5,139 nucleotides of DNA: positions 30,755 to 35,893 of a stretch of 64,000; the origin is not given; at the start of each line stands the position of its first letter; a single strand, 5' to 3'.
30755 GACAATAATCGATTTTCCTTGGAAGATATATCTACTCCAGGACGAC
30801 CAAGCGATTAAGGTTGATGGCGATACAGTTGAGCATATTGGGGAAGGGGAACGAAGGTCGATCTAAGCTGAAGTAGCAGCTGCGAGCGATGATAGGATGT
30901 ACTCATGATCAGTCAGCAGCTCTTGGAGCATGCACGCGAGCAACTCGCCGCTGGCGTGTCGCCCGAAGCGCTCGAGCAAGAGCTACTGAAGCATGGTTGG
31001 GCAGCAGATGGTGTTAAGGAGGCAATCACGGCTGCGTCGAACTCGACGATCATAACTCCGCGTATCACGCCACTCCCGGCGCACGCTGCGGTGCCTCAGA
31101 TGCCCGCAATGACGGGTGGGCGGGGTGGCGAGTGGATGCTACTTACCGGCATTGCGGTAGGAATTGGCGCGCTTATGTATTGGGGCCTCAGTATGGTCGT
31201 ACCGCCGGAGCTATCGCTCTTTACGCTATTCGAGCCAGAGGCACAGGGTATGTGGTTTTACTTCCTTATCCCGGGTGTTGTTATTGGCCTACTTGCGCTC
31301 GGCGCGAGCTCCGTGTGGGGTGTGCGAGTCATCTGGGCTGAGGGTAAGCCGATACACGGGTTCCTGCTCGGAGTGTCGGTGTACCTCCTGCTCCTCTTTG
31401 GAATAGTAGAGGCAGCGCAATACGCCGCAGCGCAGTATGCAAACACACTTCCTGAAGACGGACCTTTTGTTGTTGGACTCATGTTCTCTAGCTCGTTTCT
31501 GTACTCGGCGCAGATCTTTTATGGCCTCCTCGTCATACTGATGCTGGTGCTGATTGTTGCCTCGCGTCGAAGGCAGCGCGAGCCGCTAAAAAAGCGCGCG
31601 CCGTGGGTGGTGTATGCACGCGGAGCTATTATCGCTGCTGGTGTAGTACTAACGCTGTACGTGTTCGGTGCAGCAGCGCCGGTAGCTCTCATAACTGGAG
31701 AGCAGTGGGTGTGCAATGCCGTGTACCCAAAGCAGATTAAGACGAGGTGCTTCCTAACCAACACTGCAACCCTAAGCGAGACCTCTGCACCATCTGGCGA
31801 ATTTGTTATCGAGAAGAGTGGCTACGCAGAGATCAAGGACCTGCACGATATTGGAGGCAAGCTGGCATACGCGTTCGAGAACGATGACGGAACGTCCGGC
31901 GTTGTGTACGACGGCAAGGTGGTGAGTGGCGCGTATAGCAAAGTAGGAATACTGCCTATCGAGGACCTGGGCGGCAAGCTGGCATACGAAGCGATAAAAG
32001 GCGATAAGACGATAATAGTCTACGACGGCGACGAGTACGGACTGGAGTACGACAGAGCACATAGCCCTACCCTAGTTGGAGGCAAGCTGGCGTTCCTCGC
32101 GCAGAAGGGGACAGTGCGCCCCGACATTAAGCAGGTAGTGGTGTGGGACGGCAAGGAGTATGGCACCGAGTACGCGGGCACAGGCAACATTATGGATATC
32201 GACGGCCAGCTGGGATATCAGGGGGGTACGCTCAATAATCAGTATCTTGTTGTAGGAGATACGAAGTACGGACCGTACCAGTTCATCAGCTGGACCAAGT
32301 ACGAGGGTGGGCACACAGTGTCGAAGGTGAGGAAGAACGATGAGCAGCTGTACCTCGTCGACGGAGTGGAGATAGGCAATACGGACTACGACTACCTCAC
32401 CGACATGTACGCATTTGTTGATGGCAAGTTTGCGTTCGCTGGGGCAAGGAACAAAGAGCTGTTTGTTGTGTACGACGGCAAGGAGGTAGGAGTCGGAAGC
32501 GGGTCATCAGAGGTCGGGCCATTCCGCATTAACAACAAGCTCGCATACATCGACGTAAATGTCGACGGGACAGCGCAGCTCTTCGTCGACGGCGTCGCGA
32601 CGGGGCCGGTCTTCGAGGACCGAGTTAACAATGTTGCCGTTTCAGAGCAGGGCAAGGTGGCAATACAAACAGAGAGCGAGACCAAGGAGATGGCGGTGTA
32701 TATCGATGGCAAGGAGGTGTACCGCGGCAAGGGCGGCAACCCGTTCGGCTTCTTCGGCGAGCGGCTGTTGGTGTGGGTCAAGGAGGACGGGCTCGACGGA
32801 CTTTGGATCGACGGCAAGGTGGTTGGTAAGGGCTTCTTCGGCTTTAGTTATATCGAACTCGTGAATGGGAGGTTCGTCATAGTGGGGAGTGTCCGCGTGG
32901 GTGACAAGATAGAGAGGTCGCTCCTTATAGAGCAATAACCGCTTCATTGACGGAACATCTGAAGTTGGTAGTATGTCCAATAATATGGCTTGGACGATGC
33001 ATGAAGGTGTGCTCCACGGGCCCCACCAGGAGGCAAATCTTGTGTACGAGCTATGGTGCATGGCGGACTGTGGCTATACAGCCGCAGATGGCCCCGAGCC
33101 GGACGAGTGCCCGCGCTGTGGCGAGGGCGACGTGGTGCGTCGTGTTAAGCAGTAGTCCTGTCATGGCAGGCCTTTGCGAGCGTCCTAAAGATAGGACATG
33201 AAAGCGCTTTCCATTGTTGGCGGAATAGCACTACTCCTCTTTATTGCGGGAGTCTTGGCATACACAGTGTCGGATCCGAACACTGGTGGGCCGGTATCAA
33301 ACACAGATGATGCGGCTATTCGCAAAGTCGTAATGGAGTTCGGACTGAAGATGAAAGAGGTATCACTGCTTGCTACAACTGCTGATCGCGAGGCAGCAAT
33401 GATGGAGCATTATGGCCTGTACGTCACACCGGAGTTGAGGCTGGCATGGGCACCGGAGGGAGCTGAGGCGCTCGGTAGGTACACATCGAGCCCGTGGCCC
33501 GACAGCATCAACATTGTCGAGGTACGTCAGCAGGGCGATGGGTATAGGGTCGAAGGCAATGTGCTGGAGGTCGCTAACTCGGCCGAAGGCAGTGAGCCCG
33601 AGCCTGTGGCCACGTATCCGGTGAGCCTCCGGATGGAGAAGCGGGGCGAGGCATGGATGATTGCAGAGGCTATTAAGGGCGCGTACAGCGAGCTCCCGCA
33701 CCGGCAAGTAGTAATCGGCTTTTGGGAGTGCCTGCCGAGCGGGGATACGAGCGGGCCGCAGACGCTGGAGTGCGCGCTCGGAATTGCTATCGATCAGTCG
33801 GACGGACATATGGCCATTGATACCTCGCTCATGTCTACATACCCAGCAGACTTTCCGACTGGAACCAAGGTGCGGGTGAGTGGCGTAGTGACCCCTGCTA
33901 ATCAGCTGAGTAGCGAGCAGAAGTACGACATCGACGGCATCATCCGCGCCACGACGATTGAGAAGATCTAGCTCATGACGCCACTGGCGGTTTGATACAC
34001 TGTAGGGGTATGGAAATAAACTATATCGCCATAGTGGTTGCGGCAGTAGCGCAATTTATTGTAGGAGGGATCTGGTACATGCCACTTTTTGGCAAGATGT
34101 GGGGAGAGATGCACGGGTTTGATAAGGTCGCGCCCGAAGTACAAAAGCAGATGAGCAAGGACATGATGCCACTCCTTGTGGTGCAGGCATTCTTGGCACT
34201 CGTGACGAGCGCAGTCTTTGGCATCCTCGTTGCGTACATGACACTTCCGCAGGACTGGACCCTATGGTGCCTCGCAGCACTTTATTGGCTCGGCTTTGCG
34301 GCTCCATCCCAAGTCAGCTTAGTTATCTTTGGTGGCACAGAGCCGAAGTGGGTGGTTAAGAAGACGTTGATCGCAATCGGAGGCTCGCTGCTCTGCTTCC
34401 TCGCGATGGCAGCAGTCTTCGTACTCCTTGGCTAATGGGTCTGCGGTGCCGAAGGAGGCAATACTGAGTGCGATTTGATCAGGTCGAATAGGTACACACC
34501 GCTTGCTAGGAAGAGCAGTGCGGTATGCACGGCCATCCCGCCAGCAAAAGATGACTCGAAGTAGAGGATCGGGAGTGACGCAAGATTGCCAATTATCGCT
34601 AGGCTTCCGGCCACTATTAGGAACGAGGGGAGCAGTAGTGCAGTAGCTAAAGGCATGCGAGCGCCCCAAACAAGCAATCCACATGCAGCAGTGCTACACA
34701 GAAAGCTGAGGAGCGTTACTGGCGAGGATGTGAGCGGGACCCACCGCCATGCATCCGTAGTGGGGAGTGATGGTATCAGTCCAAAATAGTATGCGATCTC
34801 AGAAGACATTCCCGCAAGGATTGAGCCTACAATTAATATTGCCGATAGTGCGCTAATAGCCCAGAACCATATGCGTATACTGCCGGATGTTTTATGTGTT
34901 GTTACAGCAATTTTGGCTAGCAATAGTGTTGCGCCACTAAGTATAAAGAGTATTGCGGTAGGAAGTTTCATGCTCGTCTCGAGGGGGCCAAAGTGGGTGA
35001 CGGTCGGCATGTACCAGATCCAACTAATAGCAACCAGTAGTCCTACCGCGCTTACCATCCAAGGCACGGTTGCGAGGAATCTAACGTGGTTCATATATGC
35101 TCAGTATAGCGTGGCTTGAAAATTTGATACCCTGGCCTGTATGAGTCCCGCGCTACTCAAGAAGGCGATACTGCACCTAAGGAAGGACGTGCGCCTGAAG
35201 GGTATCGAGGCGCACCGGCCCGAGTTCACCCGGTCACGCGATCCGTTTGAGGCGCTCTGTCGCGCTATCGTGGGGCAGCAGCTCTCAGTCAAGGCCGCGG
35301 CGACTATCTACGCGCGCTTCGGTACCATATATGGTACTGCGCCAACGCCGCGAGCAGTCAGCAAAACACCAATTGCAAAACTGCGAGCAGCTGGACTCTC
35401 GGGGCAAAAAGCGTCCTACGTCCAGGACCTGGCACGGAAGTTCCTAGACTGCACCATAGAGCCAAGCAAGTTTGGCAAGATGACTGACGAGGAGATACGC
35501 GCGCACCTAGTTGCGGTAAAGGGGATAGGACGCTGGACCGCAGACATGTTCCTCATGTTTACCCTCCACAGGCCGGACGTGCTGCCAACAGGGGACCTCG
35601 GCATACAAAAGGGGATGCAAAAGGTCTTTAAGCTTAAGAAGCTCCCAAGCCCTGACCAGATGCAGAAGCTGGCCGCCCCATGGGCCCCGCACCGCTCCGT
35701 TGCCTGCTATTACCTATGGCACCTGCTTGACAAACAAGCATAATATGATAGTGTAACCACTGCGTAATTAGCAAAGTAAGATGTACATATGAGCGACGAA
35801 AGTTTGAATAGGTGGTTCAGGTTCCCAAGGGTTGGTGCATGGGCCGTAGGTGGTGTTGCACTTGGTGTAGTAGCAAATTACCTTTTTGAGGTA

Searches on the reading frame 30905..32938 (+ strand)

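Call 10: search_protein_families(library=pfam, proteins=[window:30905-32938:+], max_evalue=0.001)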
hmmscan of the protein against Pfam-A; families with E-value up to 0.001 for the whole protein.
window:30905-32938:+ (677 aa): 0 families

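Call 35: search_protein_families(library=pfam, proteins=[window:30905-32938:+], max_evalue=0.1)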
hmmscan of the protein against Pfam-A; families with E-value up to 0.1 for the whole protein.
window:30905-32938:+ (677 aa): 4 families
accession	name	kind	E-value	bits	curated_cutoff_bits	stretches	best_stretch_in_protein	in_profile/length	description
PF00689.26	Cation_ATPase_C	-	0.029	14.6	27.3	1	115-269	49-156/175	Cation transporting ATPase, C-terminus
PF22820.2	TcaA_3rd_4th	-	0.034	14.5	27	0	547-595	3-54/73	TcaA protein 3rd/4th domain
PF21786.3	Bflower_3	-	0.074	13.4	34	0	479-535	30-88/125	6-fold beta flower protein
PF10066.14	DUF2304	-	0.091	13.5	25.5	0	203-245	3-45/106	Uncharacterized conserved protein (DUF2304)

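Call 89: search_protein_families(library=ncbifam, proteins=[window:30905-32938:+], max_evalue=0.1)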
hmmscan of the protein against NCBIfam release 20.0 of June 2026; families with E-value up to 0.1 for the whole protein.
window:30905-32938:+ (677 aa): 1 family
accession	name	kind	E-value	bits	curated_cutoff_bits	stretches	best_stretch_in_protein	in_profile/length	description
NF045725.1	TmcD_fam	equivalog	0.015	14.2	440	0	317-390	316-388/412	electron transfer complex subunit TmcD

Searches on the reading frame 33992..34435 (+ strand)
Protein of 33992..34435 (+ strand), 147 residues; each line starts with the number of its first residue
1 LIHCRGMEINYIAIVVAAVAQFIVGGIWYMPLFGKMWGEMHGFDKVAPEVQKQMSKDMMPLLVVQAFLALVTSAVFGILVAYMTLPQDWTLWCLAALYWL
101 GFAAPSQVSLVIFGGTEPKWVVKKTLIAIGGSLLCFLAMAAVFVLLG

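Call 35: search_protein_families(library=pfam, proteins=[window:33992-34435:+], max_evalue=0.1)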
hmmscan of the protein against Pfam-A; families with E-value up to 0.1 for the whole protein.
window:33992-34435:+ (147 aa): 2 families
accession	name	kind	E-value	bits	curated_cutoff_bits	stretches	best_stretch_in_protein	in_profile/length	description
PF08570.15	DUF1761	-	1.8e-16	61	31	1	12-143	1-122/123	Protein of unknown function (DUF1761)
PF16083.10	Phage_holin_3_3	-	0.012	16.1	28.4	1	50-101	19-70/78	LydA holin phage, holin superfamily III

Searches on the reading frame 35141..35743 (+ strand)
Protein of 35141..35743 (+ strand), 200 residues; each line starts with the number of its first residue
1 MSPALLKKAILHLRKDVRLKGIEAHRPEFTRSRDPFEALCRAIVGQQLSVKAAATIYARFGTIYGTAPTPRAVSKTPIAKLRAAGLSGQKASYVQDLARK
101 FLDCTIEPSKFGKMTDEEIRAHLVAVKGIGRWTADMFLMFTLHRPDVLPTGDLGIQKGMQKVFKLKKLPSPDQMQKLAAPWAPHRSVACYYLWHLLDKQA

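Call 35: search_protein_families(library=pfam, proteins=[window:35141-35743:+], max_evalue=0.1)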
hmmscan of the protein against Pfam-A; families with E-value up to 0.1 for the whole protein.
window:35141-35743:+ (200 aa): 1 family
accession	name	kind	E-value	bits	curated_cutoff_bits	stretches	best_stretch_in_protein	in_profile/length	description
PF00730.31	HhH-GPD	-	2e-19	70.3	26.2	1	41-182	2-107/108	HhH-GPD superfamily base excision DNA repair protein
